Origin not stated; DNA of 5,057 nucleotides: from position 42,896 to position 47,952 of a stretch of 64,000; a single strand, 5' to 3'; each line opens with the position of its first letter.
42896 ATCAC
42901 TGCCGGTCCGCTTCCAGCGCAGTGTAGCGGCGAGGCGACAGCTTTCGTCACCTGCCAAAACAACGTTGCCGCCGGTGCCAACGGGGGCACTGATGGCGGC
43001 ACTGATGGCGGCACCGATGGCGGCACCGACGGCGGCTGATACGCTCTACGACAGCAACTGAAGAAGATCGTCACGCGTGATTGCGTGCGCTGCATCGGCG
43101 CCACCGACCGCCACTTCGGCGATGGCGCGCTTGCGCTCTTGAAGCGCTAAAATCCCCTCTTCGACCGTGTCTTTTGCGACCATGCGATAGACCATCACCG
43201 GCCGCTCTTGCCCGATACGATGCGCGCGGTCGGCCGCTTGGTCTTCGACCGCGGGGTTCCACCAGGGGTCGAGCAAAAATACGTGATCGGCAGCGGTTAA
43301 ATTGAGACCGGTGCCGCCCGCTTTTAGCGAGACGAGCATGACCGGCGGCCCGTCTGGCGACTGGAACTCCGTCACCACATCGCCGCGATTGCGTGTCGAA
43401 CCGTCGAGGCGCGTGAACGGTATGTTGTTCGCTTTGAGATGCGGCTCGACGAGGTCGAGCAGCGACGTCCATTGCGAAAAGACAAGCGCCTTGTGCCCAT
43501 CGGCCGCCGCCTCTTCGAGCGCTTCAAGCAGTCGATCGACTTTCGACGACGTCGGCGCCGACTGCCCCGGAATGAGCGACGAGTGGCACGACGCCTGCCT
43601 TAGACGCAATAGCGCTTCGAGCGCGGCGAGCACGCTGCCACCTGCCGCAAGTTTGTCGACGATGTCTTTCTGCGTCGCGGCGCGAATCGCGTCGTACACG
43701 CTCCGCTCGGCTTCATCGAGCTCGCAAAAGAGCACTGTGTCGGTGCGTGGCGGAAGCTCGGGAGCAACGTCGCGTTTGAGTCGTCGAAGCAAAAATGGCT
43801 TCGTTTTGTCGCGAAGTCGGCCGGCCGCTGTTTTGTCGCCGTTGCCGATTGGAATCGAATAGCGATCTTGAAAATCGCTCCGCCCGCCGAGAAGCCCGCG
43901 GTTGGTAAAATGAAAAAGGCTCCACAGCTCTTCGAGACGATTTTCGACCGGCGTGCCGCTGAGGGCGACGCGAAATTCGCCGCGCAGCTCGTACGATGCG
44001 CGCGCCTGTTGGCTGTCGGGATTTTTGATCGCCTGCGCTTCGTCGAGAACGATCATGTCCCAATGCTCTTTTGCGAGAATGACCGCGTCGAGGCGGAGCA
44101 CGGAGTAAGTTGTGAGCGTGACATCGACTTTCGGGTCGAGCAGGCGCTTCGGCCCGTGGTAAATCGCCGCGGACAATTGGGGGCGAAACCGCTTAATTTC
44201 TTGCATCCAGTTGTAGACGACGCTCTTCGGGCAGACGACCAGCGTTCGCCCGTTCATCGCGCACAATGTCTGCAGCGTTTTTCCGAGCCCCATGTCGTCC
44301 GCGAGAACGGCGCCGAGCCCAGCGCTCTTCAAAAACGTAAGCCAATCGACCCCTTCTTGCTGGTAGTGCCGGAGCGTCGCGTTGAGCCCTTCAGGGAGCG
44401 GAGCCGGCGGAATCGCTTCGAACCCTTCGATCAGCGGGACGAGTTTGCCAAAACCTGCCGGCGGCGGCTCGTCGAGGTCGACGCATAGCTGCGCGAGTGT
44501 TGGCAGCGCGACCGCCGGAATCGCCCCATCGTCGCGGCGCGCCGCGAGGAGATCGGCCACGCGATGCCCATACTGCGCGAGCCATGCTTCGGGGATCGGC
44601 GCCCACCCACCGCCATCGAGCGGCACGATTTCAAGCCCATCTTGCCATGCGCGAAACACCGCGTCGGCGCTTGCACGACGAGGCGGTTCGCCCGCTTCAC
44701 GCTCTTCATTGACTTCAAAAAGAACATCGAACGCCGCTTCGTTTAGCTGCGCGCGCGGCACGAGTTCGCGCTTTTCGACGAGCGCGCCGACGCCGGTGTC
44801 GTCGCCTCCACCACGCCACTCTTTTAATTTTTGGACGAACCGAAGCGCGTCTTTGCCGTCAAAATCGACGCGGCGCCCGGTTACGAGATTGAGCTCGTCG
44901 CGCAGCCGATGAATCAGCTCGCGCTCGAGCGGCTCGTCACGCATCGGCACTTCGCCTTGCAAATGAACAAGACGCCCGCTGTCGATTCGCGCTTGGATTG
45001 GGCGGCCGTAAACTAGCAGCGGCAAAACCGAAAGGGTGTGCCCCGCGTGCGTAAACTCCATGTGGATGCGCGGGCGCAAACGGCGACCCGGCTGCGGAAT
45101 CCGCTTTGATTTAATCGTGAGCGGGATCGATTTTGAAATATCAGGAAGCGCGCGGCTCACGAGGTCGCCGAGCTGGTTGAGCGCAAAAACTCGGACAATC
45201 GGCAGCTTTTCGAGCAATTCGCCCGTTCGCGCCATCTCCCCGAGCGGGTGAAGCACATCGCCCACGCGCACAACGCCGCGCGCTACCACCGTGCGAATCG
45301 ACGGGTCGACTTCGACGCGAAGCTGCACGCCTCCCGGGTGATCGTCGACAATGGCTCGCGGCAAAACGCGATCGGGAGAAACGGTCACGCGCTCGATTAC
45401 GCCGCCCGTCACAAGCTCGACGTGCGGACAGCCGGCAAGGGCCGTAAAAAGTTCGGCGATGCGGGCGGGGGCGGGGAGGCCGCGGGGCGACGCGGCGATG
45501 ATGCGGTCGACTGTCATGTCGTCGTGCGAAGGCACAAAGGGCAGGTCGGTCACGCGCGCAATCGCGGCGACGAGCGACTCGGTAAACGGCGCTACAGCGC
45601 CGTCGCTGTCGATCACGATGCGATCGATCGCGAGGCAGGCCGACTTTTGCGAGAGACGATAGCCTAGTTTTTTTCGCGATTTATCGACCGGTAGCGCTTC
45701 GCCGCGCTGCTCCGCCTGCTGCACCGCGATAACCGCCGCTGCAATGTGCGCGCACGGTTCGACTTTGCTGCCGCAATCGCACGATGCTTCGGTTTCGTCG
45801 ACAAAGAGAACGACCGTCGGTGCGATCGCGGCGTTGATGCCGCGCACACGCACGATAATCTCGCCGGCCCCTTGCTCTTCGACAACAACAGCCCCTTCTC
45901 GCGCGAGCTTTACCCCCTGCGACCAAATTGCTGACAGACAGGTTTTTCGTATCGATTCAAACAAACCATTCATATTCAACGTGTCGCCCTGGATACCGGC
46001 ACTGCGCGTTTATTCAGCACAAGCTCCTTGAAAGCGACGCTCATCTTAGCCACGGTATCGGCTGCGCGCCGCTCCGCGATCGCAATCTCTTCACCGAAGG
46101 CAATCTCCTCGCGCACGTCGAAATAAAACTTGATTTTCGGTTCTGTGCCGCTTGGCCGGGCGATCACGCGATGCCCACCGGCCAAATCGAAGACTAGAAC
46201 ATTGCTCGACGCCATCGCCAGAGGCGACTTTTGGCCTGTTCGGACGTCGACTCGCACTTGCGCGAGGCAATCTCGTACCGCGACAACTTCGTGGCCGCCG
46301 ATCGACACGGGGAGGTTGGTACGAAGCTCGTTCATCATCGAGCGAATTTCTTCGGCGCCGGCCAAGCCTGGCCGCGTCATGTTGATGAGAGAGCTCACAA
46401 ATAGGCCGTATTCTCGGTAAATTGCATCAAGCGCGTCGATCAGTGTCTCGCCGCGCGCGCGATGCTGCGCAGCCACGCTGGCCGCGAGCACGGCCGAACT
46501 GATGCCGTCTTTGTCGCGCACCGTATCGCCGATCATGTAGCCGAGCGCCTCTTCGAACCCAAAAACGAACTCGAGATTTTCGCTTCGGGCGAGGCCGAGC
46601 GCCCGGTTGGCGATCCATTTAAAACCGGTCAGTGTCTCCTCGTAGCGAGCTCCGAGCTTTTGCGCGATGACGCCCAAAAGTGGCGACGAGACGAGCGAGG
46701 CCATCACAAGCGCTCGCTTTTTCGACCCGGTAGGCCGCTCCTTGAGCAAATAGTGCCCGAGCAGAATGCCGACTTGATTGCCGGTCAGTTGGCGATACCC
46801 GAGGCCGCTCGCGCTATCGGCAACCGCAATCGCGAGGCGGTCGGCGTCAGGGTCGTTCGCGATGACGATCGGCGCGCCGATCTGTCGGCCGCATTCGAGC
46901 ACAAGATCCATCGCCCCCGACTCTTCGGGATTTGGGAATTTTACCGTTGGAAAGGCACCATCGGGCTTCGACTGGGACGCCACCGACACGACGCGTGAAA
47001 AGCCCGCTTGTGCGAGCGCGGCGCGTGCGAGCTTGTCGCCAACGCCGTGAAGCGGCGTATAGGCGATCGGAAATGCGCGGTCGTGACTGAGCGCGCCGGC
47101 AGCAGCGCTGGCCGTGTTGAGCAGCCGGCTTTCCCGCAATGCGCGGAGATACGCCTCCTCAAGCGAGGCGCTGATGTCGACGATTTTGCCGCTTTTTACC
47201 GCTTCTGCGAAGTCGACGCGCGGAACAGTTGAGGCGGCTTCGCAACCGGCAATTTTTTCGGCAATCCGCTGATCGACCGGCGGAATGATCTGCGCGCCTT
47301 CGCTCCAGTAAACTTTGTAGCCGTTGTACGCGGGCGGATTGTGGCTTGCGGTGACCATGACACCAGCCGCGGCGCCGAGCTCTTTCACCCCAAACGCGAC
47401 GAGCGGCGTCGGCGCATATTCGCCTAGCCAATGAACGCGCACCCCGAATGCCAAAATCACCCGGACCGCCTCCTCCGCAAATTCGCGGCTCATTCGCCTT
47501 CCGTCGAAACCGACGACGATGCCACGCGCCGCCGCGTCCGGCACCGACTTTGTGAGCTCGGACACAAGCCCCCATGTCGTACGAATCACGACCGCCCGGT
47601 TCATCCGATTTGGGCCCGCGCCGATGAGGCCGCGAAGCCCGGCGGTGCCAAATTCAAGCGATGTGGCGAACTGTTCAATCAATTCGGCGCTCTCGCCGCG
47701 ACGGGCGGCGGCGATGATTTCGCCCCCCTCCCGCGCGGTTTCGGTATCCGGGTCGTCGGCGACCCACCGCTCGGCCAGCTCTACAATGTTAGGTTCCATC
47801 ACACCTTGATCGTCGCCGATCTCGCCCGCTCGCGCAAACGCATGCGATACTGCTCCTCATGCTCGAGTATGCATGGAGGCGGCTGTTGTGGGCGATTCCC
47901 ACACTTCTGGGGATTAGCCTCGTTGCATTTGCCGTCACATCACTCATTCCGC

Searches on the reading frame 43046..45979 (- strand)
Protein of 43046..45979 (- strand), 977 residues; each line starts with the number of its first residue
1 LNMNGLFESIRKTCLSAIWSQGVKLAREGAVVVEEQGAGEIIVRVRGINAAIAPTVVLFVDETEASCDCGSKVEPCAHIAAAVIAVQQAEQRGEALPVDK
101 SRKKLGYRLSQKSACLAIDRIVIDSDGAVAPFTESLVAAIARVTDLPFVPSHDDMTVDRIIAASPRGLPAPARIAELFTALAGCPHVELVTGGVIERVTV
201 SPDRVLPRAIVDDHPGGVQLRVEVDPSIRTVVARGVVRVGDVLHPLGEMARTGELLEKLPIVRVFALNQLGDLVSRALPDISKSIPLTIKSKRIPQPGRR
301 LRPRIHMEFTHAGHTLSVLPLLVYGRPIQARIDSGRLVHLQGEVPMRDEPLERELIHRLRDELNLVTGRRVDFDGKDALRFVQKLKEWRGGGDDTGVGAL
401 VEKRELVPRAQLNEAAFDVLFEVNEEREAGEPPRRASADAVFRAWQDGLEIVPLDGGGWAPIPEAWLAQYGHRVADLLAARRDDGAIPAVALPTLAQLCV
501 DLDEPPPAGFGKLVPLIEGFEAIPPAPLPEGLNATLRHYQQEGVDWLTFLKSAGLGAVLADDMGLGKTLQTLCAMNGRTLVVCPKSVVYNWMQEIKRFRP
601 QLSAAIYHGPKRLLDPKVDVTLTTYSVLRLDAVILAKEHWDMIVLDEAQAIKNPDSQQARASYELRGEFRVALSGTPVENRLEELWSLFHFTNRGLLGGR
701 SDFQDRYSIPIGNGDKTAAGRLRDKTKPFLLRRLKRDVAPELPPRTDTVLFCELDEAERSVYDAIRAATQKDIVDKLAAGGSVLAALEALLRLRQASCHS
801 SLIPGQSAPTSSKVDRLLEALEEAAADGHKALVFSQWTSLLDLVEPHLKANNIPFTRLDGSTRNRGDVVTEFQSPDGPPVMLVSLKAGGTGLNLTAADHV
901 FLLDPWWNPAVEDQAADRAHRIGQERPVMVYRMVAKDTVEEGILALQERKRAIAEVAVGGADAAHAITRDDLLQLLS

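Call 29: search_protein_families(library=pfam, proteins=[window:43046-45979:-], max_evalue=0.001)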
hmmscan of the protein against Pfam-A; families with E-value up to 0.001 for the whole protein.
window:43046-45979:- (977 aa): 3 families
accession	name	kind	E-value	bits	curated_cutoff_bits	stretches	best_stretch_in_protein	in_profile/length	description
PF00176.29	SNF2-rel_dom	-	2e-63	214.7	24.9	1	539-801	1-289/290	SNF2-related domain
PF00271.37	Helicase_C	-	1.2e-20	74.2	23.5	1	813-923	2-110/110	Helicase conserved C-terminal domain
PF04434.22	SWIM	-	0.00016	21.6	19.6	1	61-86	9-37/38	SWIM zinc finger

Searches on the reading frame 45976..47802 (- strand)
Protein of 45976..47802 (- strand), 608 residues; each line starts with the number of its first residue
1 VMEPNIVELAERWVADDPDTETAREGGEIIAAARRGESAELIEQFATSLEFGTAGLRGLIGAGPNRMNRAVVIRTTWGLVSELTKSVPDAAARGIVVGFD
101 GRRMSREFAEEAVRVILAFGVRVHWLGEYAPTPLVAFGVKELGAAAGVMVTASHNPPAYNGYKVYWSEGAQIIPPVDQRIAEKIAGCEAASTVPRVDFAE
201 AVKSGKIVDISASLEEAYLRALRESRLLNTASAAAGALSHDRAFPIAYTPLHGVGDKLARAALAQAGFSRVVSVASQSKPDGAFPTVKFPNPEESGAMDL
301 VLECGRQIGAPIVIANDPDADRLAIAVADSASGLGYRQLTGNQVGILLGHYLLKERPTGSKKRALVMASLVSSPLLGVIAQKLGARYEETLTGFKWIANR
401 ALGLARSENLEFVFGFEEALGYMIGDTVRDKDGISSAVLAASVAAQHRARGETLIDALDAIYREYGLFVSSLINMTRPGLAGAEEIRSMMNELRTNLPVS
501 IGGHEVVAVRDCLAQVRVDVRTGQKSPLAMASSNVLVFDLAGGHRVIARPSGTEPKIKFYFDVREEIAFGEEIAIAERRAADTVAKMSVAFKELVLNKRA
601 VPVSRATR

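Call 29: search_protein_families(library=pfam, proteins=[window:45976-47802:-], max_evalue=0.001)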
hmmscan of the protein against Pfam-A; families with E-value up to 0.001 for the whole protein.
window:45976-47802:- (608 aa): 4 families
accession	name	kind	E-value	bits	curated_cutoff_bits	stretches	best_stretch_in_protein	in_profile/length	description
PF02878.22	PGM_PMM_I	-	1.4e-39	135.4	22.5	1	50-185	3-132/138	Phosphoglucomutase/phosphomannomutase, alpha/beta/alpha domain I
PF02879.22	PGM_PMM_II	-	6.2e-21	75.3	29.3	1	239-326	16-99/103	Phosphoglucomutase/phosphomannomutase, alpha/beta/alpha domain II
PF02880.22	PGM_PMM_III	-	1.4e-17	64.3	20.7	1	341-464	2-114/115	Phosphoglucomutase/phosphomannomutase, alpha/beta/alpha domain III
PF00408.26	PGM_PMM_IV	-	4.4e-05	23.9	23.1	1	522-565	11-54/68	Phosphoglucomutase/phosphomannomutase, C-terminal domain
